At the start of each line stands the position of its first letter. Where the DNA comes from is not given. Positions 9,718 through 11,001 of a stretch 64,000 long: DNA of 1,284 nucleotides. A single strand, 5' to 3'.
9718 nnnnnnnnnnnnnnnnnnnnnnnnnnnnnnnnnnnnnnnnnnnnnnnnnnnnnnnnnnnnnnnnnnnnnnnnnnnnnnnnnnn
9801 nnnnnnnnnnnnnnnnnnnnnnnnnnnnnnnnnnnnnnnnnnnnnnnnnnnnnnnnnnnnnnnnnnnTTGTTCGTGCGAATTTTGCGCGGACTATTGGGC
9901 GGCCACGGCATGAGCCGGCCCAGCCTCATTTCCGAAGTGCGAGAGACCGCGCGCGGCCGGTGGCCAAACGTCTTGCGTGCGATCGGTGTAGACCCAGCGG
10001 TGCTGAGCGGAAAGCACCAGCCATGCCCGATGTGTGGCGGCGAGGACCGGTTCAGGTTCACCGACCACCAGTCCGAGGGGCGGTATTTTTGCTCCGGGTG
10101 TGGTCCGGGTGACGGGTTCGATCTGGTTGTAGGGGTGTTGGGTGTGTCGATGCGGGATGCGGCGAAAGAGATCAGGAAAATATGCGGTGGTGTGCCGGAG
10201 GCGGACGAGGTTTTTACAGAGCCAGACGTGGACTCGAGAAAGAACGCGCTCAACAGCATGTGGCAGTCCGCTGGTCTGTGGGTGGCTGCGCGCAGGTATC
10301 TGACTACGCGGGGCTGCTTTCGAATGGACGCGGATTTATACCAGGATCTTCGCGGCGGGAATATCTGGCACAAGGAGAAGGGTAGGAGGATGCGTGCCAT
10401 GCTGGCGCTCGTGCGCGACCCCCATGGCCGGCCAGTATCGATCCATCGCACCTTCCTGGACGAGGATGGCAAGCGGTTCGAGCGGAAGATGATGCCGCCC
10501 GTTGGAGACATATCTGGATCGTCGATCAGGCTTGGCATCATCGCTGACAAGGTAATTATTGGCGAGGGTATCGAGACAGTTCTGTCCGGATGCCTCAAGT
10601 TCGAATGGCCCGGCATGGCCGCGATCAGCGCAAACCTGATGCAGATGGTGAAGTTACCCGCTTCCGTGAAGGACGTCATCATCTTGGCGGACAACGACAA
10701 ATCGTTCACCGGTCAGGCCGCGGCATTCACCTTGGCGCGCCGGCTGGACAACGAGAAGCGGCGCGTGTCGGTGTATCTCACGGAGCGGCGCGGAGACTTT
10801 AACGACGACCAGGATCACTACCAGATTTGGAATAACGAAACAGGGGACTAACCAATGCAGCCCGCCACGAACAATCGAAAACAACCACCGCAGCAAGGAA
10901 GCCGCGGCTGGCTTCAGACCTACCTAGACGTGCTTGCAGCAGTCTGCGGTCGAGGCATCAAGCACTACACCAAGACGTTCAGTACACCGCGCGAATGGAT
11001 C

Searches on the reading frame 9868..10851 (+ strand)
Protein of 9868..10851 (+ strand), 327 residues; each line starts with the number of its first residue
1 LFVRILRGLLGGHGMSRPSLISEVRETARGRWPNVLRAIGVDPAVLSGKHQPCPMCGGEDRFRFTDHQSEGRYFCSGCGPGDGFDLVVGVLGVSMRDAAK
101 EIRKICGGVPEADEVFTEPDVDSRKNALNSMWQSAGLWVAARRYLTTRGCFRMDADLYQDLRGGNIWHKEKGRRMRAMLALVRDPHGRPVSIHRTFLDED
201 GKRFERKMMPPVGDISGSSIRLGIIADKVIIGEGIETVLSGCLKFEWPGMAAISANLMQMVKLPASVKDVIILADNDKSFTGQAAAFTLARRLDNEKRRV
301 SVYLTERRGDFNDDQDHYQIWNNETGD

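Call 109: search_protein_families(library=phrogs, max_evalue=0.01, proteins=[window:9868-10851:+])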
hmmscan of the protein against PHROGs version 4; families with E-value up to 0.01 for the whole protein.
window:9868-10851:+ (327 aa): 6 families
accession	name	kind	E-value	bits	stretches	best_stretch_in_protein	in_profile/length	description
phrog_510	-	DNA, RNA and nucleotide metabolism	3.6e-61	208.7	1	23-313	17-343/667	DNA primase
phrog_25777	-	DNA, RNA and nucleotide metabolism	1.2e-13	51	1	17-102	37-123/907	DNA primase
phrog_2249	-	DNA, RNA and nucleotide metabolism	7.3e-13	49.1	1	49-313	15-305/802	DNA primase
phrog_1139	-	DNA, RNA and nucleotide metabolism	5.5e-06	25.6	1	25-314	19-268/895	DNA primase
phrog_47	-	DNA, RNA and nucleotide metabolism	8.8e-05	22.2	0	47-149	48-158/947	DNA primase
phrog_599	-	moron, auxiliary metabolic gene and host takeover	0.003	18.7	1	44-80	68-107/262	Lar-like restriction alleviation protein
